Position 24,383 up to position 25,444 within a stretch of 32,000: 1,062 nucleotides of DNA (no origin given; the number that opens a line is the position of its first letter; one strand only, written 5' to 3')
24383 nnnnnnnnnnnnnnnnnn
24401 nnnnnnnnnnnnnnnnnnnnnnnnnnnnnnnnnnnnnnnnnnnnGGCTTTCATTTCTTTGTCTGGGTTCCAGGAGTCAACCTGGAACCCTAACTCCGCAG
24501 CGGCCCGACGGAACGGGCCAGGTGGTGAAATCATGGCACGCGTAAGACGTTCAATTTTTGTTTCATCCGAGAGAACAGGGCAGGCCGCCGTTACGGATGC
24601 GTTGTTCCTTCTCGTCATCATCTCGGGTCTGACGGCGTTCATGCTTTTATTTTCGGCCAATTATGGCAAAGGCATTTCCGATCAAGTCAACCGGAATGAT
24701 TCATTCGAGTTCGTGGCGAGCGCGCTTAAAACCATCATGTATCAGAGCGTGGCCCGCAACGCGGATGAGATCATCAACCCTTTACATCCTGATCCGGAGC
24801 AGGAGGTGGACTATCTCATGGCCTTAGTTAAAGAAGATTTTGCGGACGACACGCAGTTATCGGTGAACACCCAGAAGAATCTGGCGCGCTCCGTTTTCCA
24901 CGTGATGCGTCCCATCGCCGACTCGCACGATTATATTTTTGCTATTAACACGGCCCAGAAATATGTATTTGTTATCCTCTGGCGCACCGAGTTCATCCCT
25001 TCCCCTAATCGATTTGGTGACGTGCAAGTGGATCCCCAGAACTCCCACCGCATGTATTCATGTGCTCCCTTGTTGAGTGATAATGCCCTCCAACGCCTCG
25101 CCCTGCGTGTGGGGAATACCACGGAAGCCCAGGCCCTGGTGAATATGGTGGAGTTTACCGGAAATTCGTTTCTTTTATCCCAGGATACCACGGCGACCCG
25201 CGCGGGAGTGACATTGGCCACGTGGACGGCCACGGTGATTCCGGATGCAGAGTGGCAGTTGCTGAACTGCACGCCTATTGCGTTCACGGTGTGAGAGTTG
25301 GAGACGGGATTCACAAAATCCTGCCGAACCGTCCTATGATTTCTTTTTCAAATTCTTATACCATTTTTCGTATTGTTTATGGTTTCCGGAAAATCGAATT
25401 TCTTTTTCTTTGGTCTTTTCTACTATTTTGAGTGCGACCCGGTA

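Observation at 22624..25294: Four-gene operon of pilin-like proteins (class-III / TadE-like N-termini) without any assembly machinery nearby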

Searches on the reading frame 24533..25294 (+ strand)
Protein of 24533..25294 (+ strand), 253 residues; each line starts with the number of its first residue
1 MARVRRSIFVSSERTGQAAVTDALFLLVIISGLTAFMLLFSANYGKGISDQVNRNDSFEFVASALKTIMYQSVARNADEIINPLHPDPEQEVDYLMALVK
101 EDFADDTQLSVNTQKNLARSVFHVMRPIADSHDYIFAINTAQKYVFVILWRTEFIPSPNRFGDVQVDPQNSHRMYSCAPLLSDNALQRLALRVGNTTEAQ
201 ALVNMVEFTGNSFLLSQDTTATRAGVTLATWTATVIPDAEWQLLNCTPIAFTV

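Call 5: search_protein_families(library=pfam, proteins=[window:24533-25294:+], max_evalue=1)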
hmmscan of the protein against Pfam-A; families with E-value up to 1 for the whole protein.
window:24533-25294:+ (253 aa): 0 families

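Call 9: find_homologous_proteins(query=window:24533-25294:+, max_evalue=0.001)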
Query window:24533-25294:+ (253 aa): 52 proteins with E <= 0.001 among 707 candidates.
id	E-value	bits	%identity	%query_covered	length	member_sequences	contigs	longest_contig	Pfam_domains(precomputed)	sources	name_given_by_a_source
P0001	2.6e-162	555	100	100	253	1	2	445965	-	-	-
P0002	1.8e-110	386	71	93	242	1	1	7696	-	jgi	jgi:hypothetical protein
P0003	2.2e-109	382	71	94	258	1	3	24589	-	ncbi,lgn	-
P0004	6.8e-107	374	69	93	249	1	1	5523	-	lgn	-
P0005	1.6e-106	373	70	93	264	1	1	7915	-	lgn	-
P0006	8.9e-106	371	69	93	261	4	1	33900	-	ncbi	-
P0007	1.2e-104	367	65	97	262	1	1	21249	-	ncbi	-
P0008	1.2e-104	367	65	97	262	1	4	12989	-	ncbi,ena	-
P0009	3.7e-104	365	66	100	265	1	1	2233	-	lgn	-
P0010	8.6e-104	364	67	97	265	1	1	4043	-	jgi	jgi:hypothetical protein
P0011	3.7e-103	362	68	94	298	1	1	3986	-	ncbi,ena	-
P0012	3.9e-103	362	67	94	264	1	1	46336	-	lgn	-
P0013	9.7e-103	361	67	96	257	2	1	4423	-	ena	-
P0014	3.1e-102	359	66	98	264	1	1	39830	-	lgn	-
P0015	3.8e-102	359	65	96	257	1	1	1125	-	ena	-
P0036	1.3e-81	291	56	97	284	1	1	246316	-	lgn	-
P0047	3.8e-23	100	32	92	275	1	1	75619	-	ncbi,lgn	-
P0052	3.0e-13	68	29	88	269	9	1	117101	-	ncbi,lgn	-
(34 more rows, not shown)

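Call 10: find_encoding_contigs(protein=P0052, flank=10000, max_places=2)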
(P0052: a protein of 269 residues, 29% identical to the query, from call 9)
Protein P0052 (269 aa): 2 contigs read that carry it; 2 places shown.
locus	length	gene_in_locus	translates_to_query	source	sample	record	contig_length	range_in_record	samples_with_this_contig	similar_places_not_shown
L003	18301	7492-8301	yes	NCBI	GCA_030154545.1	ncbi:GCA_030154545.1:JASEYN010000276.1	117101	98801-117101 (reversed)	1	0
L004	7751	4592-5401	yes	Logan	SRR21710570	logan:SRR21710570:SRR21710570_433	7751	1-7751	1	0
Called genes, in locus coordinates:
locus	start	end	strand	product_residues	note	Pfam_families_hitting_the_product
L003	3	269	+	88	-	?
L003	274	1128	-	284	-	PF01261:AP_endonuc_2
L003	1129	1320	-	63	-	PF12797:Fer4_2 (weak), PF12837:Fer4_6 (weak), PF13237:Fer4_10 (faint), PF13534:Fer4_17 (faint), PF00037:Fer4 (weak), PF13459:Fer4_15, PF13370:Fer4_13, PF12800:Fer4_4 (weak), +2 more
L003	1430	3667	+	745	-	-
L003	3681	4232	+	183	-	-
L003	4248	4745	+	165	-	-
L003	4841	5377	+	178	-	-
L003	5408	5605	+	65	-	-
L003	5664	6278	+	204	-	-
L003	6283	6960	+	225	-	-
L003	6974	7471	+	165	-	-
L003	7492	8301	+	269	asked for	-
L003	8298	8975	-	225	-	-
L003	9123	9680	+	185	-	-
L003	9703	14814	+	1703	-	-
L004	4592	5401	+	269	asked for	-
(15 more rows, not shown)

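Call 11: find_encoding_contigs(protein=P0047, flank=10000, max_places=2)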
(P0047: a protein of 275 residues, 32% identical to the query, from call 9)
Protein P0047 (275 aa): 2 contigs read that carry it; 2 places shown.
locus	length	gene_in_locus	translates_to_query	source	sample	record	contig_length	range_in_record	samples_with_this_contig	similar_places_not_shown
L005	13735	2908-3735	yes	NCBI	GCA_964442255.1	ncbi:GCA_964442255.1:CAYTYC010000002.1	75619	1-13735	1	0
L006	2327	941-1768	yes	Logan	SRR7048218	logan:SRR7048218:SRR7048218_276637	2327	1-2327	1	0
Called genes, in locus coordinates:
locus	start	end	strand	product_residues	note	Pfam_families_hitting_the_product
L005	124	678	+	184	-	-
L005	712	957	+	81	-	-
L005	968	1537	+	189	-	-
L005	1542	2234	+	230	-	-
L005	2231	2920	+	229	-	-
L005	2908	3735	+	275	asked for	-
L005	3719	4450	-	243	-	-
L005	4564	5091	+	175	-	PF12822:ECF_trnsprt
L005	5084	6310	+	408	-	PF02463:SMC_N (faint), PF13191:AAA_16 (faint), PF20703:nSTAND1 (weak), PF00005:ABC_tran, PF13555:AAA_29 (faint), PF13304:AAA_21 (faint), PF00005:ABC_tran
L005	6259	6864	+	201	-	PF02361:CbiQ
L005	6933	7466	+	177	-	-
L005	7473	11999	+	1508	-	-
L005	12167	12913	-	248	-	PF09754:PAC2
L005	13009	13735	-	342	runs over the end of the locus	PF04389:Peptidase_M28 (faint), PF05343:Peptidase_M42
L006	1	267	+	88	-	?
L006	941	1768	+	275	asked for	-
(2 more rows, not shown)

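Call 12: find_encoding_contigs(protein=P0036, flank=10000, max_places=2)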
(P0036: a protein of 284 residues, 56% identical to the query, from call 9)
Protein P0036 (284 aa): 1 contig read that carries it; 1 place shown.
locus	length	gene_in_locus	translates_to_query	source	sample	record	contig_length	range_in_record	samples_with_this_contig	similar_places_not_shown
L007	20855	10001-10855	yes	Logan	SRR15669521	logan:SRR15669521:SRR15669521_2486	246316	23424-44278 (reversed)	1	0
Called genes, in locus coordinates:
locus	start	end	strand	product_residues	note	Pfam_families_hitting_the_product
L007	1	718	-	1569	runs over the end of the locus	-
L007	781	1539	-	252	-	-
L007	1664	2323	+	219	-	-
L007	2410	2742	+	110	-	-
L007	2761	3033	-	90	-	-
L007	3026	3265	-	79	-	-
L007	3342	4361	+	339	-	PF09594:GT87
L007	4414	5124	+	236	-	PF00535:Glycos_transf_2, PF10111:Glyco_tranf_2_2 (faint)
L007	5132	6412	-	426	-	PF02403:Seryl_tRNA_N, PF00587:tRNA-synt_2b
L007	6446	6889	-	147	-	-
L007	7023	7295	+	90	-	-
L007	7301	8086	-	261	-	PF12705:PDDEXK_1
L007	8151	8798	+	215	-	-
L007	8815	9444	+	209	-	-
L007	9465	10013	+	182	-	-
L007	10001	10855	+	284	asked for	-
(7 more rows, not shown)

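Call 16: find_related_loci(query=A1, collection=genome_contigs, flank=10000)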
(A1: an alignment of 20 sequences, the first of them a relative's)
Query A1 (253 aa) in genome_contigs; peptide patterns used: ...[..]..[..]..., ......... (x = any residue, [..] = any of these).
76 stretches matched a pattern; 65 encode a relative of the query (tblastn E <= 1e-3); 65 distinct loci.
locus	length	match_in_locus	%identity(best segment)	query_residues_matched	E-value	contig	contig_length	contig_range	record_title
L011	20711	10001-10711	71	16-252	1e-116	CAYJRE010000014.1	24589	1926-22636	MAG TPA_asm: uncultured archaeon isolate ERP125453_co1_164 genome assembly, contig: NODE_1850_length_24589_cov_15.960137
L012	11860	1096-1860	66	4-251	2e-113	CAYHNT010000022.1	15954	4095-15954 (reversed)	MAG TPA_asm: uncultured archaeon isolate ERP119705_co13_431 genome assembly, contig: NODE_4591_length_15954_cov_6.300145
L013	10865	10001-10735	65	5-249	4e-113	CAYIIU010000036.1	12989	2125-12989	MAG TPA_asm: uncultured archaeon isolate ERP119705_co23_96 genome assembly, contig: NODE_4800_length_12989_cov_7.139864,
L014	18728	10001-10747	67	4-249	3e-114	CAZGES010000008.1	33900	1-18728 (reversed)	MAG TPA_asm: uncultured archaeon isolate SRP292972_co3_112 genome assembly, contig: NODE_842_length_33900_cov_5.194623,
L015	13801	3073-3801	65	5-249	4e-108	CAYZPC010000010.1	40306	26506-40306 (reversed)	MAG TPA_asm: uncultured archaeon isolate SRP278252_co2_776 genome assembly, contig: NODE_1787_length_40306_cov_6.978783,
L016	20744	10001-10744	66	11-253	2e-107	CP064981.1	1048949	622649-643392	MAG: Candidatus Iainarchaeum archaeon isolate Fred_18-Q3-R57-64_BAT3C.431 chromosome, complete genome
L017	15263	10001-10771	64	2-253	1e-107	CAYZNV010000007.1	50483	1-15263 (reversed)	MAG TPA_asm: uncultured archaeon isolate SRP278252_co2_833 genome assembly, contig: NODE_1124_length_50483_cov_5.579817,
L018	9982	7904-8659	63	3-249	1e-106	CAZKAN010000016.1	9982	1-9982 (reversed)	MAG TPA_asm: uncultured archaeon isolate SRP342105_co2_386 genome assembly, contig: NODE_7344_length_9982_cov_4.478594,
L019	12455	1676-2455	62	3-249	1e-106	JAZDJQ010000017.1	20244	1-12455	MAG: Candidatus Iainarchaeum archaeon isolate MEGAHIT-group-0.495 k141_16911683, whole genome shotgun sequence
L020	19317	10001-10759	62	16-246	1e-101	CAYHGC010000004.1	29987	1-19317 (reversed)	MAG TPA_asm: uncultured archaeon isolate ERP119705_co12_117 genome assembly, contig: NODE_1663_length_29987_cov_5.245423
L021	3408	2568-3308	64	16-247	2e-101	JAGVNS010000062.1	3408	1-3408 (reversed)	MAG: Thaumarchaeota archaeon isolate DeMMO3_24 c_000000020360, whole genome shotgun sequence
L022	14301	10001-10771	58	16-249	1e-94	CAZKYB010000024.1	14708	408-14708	MAG TPA_asm: uncultured archaeon isolate SRP342105_co1_296 genome assembly, contig: NODE_5522_length_14708_cov_6.076367,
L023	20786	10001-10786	56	3-249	1e-94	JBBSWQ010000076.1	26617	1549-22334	MAG: archaeon isolate H51-bin154_1 H51_bin154_1_000000000076, whole genome shotgun sequence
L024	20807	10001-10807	56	6-249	9e-95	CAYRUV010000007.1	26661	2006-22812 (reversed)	MAG TPA_asm: uncultured archaeon isolate SRP278252_co2_866 genome assembly, contig: NODE_3583_length_26661_cov_8.098361,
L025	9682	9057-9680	64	17-217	1e-87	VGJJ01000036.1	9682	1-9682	MAG: Candidatus Iainarchaeum archaeon isolate M_DeepCast_50m_m2_156 M_DeepCast_50m_m2_156_Ga0194121_10012882, whole geno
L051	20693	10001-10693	31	1-246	4e-26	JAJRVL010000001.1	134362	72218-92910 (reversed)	MAG: archaeon isolate Dive96_bin10.390 k141_727375, whole genome shotgun sequence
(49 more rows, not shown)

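Call 26: search_protein_families(library=ncbifam, proteins=[window:24533-25294:+, L051:7026-7520:+, L051:7578-8108:+, L051:2422-4704:+, L051:4860-7025:+, L051:449-937:-], max_evalue=1)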
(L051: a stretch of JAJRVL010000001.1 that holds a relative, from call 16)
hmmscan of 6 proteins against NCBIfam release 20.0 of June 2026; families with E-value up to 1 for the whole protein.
window:24533-25294:+ (253 aa): 1 family
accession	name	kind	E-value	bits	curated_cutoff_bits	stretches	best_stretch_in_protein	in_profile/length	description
NF000436.2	blaOXA-134_like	exception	0.1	11.9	570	1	71-112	153-196/276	OXA-134 family carbapenem-hydrolyzing class D beta-lactamase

L051:7026-7520:+ (164 aa): 0 families

L051:7578-8108:+ (176 aa): 4 families
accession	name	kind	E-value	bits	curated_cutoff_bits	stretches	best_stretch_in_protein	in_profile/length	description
NF006353.0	PRK08578.1-1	subfamily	0.016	14.6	282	1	14-117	5-106/281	preprotein translocase subunit SecF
NF046054.1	memb_MPN527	equivalog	0.025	14.7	80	1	4-41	103-140/211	MPN527 family putative ECF transporter permease subunit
NF001925.0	PRK00704.1-1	equivalog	0.063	12.9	366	1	9-50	104-145/199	photosystem I reaction center protein subunit XI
NF008457.0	PRK11331.1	equivalog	0.064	12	637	1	29-104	345-421/459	5-methylcytosine-specific restriction enzyme subunit McrB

L051:2422-4704:+ (760 aa): 21 families
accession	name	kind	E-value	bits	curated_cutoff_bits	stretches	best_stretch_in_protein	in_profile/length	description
NF058587.1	archaellum_moto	equivalog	6.6e-39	134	550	1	292-693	113-499/527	archaellum flagellar ATPase motor FlaI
TIGR03819.1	heli_sec_ATPase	hypoth_equivalog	6e-38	130.9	373.15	1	301-584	27-297/340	TadA family conjugal transfer-associated ATPase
TIGR02782.1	TrbB_P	equivalog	5e-21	75.3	304.55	1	331-626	16-294/303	P-type conjugative transfer ATPase TrbB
NF053672.1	bindosome_BasE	exception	6.9e-21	74.5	1000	1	216-626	36-431/512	bindosome assembly system ATPase subunit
TIGR02788.1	VirB11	equivalog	3.8e-18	65.5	249.95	1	450-586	138-264/308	P-type DNA transfer ATPase VirB11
NF010469.0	PRK13894.1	subfamily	1e-14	54.6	508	1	369-586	63-266/320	conjugal transfer ATPase TrbB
NF041000.1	ATPase_ComGA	equivalog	7.4e-12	44.8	300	1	449-604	120-261/267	competence type IV pilus ATPase ComGA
TIGR01420.1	pilT_fam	subfamily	1.5e-10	40.8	319.1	1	447-586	113-241/343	PilT/PilU family type 4a pilus ATPase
NF010407.0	PRK13833.1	subfamily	2.4e-10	40.4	499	1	389-585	78-260/323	conjugal transfer protein TrbB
NF010425.0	PRK13851.1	equivalog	3.3e-09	36.1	461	1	449-579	155-275/344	type IV secretion system protein VirB11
NF010475.0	PRK13900.1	equivalog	1.2e-08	34.5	389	1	453-578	157-273/333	type IV secretion system ATPase VirB11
NF007755.0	PRK10436.1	equivalog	2.6e-08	33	617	1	454-605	217-353/465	type II secretion system protein GspE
TIGR02533.1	type_II_gspE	equivalog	3.3e-07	29.3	630.25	1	455-585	242-357/486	type II secretion system ATPase GspE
NF053534.1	T4PilAsmATPsTfpB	equivalog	7.2e-07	28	850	1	455-605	335-469/584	type IV pilus assembly ATPase TfpB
TIGR02525.1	plasmid_TraJ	equivalog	2.2e-06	26.9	368.3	1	447-590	140-275/372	plasmid transfer ATPase TraJ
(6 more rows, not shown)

L051:4860-7025:+ (721 aa): 0 families

L051:449-937:- (162 aa): 10 families
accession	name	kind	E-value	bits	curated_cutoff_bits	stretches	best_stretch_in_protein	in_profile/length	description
TIGR04178.1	exo_archaeo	signature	2.2e-09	37.5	23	1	66-153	1-91/97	exosortase/archaeosortase family protein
NF046081.1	exosort_XrtX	exception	1.1e-07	31.9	170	1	40-157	44-162/168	exosortase X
TIGR03110.1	exosort_Gpos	exception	1.9e-05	24.7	102.75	1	47-161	65-184/187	exosortase family protein XrtG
TIGR04300.1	exosort_XrtM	exception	2.2e-05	24.9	125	1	20-158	8-144/150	exosortase family protein XrtM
TIGR04177.1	exosort_XrtH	exception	3.9e-05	23.7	86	1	60-147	60-147/158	exosortase H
NF033505.2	paceosortase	exception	5.3e-05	23.4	80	1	15-154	11-146/167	pacearchaeosortase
TIGR04175.1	archaeo_artD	exception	0.0004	20.4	125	1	11-156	4-141/150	archaeosortase D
NF045528.1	heimosortase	equivalog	0.0085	16.1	130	1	68-127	88-146/199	heimdallarchaeosortase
TIGR04287.1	exosort_XrtK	exception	0.03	13.8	55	1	40-159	36-162/163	exosortase K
TIGR02866.1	CoxB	equivalog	0.15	11.6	147.7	1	72-155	23-105/202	cytochrome c oxidase subunit II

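Call 27: search_protein_families(library=pfam, proteins=[L051:7026-7520:+, L051:7578-8108:+, L051:2422-4704:+, L051:4860-7025:+, L051:449-937:-, L051:10706-11545:-], max_evalue=0.1)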
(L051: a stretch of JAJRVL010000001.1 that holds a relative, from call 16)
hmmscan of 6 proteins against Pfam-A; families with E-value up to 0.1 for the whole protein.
L051:7026-7520:+ (164 aa): 0 families

L051:7578-8108:+ (176 aa): 0 families

L051:2422-4704:+ (760 aa): 9 families
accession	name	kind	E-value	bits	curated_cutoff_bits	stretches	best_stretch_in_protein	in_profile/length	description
PF00437.27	T2SSE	-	9e-18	64.5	24.9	1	401-604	91-274/370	Type II/IV secretion system protein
PF13191.12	AAA_16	-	0.00089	20.2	32.6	1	457-533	25-96/167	AAA ATPase domain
PF20720.3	nSTAND3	-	0.006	16.7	27.2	1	454-489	15-51/155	Novel STAND NTPase 3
PF13555.12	AAA_29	-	0.0097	16.1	27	1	453-477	19-43/61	P-loop containing region of AAA domain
PF00005.33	ABC_tran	-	0.041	14.9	25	1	450-528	5-73/137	ABC transporter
PF13401.12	AAA_22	-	0.042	14.6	27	0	455-546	4-92/130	AAA domain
PF00580.27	UvrD-helicase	-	0.043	13.9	23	0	455-486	12-43/271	UvrD/REP helicase N-terminal domain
PF02492.25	cobW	-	0.091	12.8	20.7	0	458-486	2-30/180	CobW/HypB/UreG, nucleotide-binding domain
PF13238.12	AAA_18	-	0.098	13.5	29.4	0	460-490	2-34/128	AAA domain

L051:4860-7025:+ (721 aa): 1 family
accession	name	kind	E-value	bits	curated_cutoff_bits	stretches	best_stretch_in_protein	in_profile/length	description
PF00482.28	T2SSF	-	0.00026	21.4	25.2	1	125-247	13-125/125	Type II secretion system (T2SS), protein F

L051:449-937:- (162 aa): 1 family
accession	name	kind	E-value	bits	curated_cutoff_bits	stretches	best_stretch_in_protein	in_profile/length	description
PF09721.15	Exosortase_EpsH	-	2.1e-06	27.8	25.7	1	16-137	106-235/254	Transmembrane exosortase (Exosortase_EpsH)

L051:10706-11545:- (279 aa): 7 families
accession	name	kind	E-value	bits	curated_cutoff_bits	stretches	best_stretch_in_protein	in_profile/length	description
PF01363.27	FYVE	-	0.00043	20.8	27.8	1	225-278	5-66/67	FYVE zinc finger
PF14634.12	zf-RING_5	-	0.0094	16.4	27.9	1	230-274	1-42/43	zinc-RING finger domain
PF00628.35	PHD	-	0.011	16.2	24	1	231-273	1-47/47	PHD-finger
PF22586.1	ANCHR-like_BBOX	-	0.014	15.9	27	1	231-265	2-34/39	ANCHR-like B-box zinc-binding domain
PF13771.12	zf-HC5HC2H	-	0.037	14.7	29.1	1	204-260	13-71/91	PHD-like zinc-binding domain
PF13922.11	PHD_3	-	0.045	14.3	25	0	218-255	17-56/68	PHD domain of transcriptional enhancer, Asx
PF07191.17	Zn_ribbon_6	-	0.052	14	25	0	225-256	13-46/67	Double zinc ribbon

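Call 29: find_homologous_proteins(query=L051:2422-4704:+, max_evalue=1e-30)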
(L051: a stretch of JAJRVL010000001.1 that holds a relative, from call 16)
Query L051:2422-4704:+ (760 aa): 956 proteins with E <= 1e-30 among 8000 candidates; the best 120 are listed.
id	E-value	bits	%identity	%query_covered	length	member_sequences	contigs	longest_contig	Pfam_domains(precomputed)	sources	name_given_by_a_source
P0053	0.0e+0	1688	100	100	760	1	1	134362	PF00437.27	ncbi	-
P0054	0.0e+0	1553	90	72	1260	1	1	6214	PF00437.27,PF14528.12,PF14890.12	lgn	-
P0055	0.0e+0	1543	90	100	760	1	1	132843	PF00437.27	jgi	jgi:type IV secretory pathway ATPase VirB11/archaellum biosynthesis ATPase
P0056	0.0e+0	1542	89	100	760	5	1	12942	PF00437.27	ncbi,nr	ncbi:type II/IV secretion system ATPase subunit [Candidatus Micrarchaeota archaeon]|nr:type II/IV se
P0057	0.0e+0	1533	89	100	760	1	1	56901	PF00437.27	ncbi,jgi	-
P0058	0.0e+0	1506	90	65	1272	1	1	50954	PF00437.27,PF14528.12,PF01079.26,PF14890.12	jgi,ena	-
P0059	0.0e+0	1500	87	65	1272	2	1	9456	PF00437.27,PF14528.12,PF01079.26,PF14890.12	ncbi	ncbi:MAG: ATPase, T2SS/T4P/T4SS family [archaeon]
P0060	0.0e+0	1281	73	100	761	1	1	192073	PF00437.27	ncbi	ncbi:MAG: type II/IV secretion system ATPase subunit [Candidatus Diapherotrites archaeon]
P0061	0.0e+0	1265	71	98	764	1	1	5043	PF00437.27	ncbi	-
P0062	0.0e+0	1259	69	67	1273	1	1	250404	PF00437.27,PF14528.12,PF14890.12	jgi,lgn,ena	-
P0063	0.0e+0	1251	71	100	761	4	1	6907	PF00437.27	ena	-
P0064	0.0e+0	1246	71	100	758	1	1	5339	PF00437.27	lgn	-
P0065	0.0e+0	1240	71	100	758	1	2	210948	PF00437.27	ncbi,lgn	-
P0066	0.0e+0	1237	70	100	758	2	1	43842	PF00437.27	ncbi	-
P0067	0.0e+0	1236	72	100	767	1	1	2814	PF00437.27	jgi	jgi:archaeal flagellar protein FlaI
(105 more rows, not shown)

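Call 39: predict_structure(alignment_id=A2)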
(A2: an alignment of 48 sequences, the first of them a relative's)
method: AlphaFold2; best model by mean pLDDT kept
length: 253 residues; sequences in the alignment: 48
mean_pLDDT: 88.9   pTM: 0.80
mean pLDDT of the five models: 88.9, 88.7, 87.2, 87.1, 85.9
residues with pLDDT >= 90: 176; 70-90: 52; 50-70: 19; < 50: 6
segments of 3 or more residues with pLDDT < 50: 1-3
pLDDT, mean of each block of 10 residues (from residue 1): 48 68 93 97 93 94 97 90 87 90 91 94 95 97 96 89 87 96 95 95 88 69 95 94 95 68
secondary structure, 60 per line:
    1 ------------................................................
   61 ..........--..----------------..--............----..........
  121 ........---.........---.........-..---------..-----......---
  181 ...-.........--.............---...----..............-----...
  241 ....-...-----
elements in order: H13-70 H95-106 H111-128 E132-140 E144-152 E172-177 H185-193 E196-208 E219-232 H238-244 E246-248

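Call 41: fold_search(model_id=the predicted structure, library=pdb)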
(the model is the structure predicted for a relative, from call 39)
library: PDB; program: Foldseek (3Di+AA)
matches with E <= 10: 1319; with E <= 0.001: 0
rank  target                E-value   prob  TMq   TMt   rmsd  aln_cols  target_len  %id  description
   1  8d8n_B                2.2e-02  0.12  0.13  0.04  22.1       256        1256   10  gRAMP non-match PFS target RNA (released 2022-08-31)
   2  6ewp_B                4.0e-02  0.14  0.14  0.18  20.3       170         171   10  Mus musculus CEP120 third C2 domain (C2C) (released 2018-05-02)
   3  6qb7_D                5.1e-02  0.38  0.18  0.33  10.3       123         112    8  Structure of the H1 domain of human KCTD16 (released 2019-02-06)
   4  4aez_B                5.8e-02  0.09  0.14  0.18  18.9       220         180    8  Crystal Structure of Mitotic Checkpoint Complex (released 2012-03-21)
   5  6ewp_A                6.1e-02  0.15  0.14  0.19  19.0       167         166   11  Mus musculus CEP120 third C2 domain (C2C) (released 2018-05-02)
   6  1go4_D                6.5e-02  0.08  0.13  0.16  19.5       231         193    8  Crystal structure of Mad1-Mad2 reveals a conserved Mad2 binding motif in Mad1 and Cdc20. (released 2002-05-16)
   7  9cxg_A                6.9e-02  0.10  0.13  0.06  19.3       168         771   11  Structure of PDE6C in complex with inhibitory cone p gamma in the presence of cGMP (released 2024-12-18)
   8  5a9a                  7.3e-02  0.05  0.11  0.10  23.0       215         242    7  Crystal structure of Simulium ubiquitum CPV20 polyhedra (released 2015-09-02)
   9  4tvx_A                8.3e-02  0.12  0.14  0.18  17.3       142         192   10  Crystal structure of the E. coli CRISPR RNA-guided surveillance complex, Cascade (released 2014-08-13)
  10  4u7u_K                8.3e-02  0.08  0.11  0.12  18.2       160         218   12  Crystal structure of RNA-guided immune Cascade complex from E.coli (released 2014-08-27)
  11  8ip8_ia               8.8e-02  0.16  0.16  0.18  18.0       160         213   12  Wheat 80S ribosome stalled on AUG-Stop boron dependently (released 2024-02-21)
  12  4r25                  9.3e-02  0.33  0.19  0.32   8.5       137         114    5  Structure of B. subtilis GlnK (released 2015-03-04)
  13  6ewp_C                9.3e-02  0.10  0.13  0.17  20.7       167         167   10  Mus musculus CEP120 third C2 domain (C2C) (released 2018-05-02)
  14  6qb7_E                9.9e-02  0.33  0.19  0.33  10.1       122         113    7  Structure of the H1 domain of human KCTD16 (released 2019-02-06)
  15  2btj_A                9.9e-02  0.13  0.14  0.19  16.1       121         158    7  Fluorescent Protein EosFP - red form (released 2005-06-23)
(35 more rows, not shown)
